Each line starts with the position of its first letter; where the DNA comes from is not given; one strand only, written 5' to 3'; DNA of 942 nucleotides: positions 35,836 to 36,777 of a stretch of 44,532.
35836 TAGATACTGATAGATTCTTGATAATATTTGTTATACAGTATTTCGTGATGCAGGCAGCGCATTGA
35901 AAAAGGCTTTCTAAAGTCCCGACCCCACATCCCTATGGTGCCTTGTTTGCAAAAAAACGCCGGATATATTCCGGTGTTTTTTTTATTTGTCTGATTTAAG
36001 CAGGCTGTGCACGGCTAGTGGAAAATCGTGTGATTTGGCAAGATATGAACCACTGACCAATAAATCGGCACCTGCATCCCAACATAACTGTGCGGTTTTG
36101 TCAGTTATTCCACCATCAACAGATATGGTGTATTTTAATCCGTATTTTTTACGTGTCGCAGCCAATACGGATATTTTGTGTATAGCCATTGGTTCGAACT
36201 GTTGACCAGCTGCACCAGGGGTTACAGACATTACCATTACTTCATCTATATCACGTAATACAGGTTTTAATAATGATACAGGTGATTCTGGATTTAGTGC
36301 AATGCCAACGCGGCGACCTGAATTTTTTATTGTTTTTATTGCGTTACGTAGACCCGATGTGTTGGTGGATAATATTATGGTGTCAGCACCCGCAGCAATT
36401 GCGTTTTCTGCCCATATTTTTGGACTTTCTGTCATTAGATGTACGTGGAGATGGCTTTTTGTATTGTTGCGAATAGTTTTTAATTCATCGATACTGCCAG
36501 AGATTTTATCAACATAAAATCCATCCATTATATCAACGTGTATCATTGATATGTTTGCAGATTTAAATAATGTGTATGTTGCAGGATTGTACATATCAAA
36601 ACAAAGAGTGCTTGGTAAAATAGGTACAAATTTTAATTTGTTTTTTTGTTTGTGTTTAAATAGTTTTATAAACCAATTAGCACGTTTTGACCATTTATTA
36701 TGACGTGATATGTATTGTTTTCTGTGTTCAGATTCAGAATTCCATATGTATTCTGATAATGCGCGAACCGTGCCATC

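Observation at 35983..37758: In-frame FtsA-ribulose-phosphate 3-epimerase fusion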

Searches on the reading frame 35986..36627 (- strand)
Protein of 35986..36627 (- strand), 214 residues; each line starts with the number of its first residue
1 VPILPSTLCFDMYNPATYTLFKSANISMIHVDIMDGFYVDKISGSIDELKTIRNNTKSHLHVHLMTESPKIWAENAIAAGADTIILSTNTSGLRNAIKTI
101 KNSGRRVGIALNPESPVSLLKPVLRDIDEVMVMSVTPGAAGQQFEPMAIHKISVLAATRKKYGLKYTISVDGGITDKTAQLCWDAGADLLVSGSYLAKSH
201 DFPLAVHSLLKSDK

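Call 60: search_solved_structures(query=window:35986-36627:-, max_evalue=1e-10, show_alignments=2)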
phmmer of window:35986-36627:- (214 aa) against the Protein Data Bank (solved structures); distinct sequences matched with E-value up to 1e-10: 14.
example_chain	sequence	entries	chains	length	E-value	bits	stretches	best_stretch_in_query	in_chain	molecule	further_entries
2fli_A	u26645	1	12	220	1.2e-40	142.8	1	3-209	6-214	ribulose-phosphate 3-epimerase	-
3ct7_A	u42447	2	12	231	2.7e-28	102.5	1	3-194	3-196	D-allulose-6-phosphate 3-epimerase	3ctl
1rpx_A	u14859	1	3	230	2.5e-27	99.3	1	21-209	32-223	PROTEIN (RIBULOSE-PHOSPHATE 3-EPIMERASE)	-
7b1w_J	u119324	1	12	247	4.3e-27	98.5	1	21-209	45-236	Ribulose-phosphate 3-epimerase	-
1tqj_A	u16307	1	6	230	3.6e-26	95.5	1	21-207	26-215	Ribulose-phosphate 3-epimerase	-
1h1y_A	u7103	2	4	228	4.8e-25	91.9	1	3-199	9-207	D-RIBULOSE-5-PHOSPHATE 3-EPIMERASE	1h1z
3qc3_A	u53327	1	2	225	1.6e-23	86.9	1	5-211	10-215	D-ribulose-5-phosphate-3-epimerase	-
3ovp_A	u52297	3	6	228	1.7e-23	86.8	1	5-211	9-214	Ribulose-phosphate 3-epimerase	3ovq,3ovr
5umf_A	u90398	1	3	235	1.3e-21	80.7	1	23-206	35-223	Ribulose-phosphate 3-epimerase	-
7u5y_A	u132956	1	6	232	9.4e-21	77.9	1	23-207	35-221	Ribulose-phosphate 3-epimerase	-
7sbj_A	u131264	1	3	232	1e-20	77.7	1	23-197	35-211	Ribulose-phosphate 3-epimerase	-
4nu7_A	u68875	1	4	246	7.4e-20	74.9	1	3-206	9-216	Ribulose-phosphate 3-epimerase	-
3inp_A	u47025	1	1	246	2.7e-19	73.1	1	21-205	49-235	D-ribulose-phosphate 3-epimerase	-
1tqx_A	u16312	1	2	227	9e-17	64.9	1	3-203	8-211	D-ribulose-5-phosphate 3-epimerase, putative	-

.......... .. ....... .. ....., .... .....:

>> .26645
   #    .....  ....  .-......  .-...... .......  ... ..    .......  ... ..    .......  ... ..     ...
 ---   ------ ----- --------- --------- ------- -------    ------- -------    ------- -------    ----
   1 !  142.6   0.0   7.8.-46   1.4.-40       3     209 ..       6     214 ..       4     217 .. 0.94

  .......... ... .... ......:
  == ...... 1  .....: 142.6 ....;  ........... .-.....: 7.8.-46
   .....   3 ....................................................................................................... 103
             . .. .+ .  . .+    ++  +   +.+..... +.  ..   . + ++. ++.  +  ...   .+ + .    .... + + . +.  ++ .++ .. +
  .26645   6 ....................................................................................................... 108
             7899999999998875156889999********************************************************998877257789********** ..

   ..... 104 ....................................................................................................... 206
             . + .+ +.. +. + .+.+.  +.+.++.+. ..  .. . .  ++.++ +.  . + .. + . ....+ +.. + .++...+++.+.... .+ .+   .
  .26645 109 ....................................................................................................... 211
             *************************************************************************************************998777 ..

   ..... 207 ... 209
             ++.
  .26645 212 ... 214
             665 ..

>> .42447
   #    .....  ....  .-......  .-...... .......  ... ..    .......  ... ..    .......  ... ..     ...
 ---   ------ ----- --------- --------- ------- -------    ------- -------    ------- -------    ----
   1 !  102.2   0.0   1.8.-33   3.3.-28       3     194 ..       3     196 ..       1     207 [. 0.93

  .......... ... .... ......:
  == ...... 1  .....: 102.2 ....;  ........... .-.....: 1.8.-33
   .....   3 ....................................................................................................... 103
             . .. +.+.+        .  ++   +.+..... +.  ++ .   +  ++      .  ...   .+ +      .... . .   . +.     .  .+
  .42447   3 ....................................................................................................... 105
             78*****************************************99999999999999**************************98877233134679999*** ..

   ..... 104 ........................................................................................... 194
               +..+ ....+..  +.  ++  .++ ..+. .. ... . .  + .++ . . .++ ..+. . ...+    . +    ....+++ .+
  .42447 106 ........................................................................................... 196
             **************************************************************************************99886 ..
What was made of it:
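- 35986..36627 (-): Ribulose-phosphate 3-epimerase (beta/alpha)8 barrel, aa 378-591, beginning at strand beta1 (VPILPS) with no start codon of its own. PDB 2FLI matches at E 1e-40 from its residue 6 onward (call 60).
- On Ribulose-phosphate 3-epimerase: The FVPN motif is replaced by FYVD (call 60); the consequence is unknown.
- Closest known: Ribulose-phosphate 3-epimerase. Different: The FVPN motif after HxDxMDG reads FYVD (call 60).
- The FVPN motif after HxDxMDG, present in solved Rpe and AlsE, reads FYVD here (call 60), so substrate specificity is not certain.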
